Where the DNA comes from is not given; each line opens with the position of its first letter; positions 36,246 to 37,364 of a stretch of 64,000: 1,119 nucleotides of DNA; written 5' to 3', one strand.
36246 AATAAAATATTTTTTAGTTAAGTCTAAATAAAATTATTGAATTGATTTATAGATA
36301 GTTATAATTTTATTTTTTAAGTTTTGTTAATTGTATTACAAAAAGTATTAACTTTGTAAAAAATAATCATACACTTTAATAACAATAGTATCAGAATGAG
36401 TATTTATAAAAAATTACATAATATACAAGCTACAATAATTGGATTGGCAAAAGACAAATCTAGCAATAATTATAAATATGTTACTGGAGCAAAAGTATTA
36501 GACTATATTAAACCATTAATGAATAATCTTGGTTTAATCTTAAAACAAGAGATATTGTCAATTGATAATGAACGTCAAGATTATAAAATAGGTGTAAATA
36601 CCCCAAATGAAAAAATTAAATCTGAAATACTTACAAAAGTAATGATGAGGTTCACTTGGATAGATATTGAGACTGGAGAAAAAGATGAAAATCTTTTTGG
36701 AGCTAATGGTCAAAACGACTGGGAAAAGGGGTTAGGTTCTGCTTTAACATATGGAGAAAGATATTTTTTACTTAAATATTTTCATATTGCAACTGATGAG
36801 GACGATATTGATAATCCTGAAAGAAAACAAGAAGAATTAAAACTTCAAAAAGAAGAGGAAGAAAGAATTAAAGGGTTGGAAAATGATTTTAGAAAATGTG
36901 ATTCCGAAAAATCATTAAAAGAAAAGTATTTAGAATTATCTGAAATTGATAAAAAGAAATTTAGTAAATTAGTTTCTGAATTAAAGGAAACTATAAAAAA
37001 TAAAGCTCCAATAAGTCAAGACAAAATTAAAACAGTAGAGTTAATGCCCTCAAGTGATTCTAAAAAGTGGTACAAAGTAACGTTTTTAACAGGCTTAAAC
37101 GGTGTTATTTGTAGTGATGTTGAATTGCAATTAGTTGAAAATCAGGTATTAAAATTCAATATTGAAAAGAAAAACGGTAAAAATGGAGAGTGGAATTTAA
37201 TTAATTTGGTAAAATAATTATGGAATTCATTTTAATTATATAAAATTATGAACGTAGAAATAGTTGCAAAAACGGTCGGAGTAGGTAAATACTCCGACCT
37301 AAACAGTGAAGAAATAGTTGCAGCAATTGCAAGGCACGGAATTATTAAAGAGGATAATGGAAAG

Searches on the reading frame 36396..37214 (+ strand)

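Call 48: search_protein_families(library=pfam, proteins=[window:36396-37214:+], max_evalue=0.001)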
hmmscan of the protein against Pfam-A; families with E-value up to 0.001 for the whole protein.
window:36396-37214:+ (273 aa): 1 family
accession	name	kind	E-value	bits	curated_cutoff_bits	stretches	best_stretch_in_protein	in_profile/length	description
PF04404.17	ERF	-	5.8e-22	78.7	25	1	3-149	1-135/153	ERF superfamily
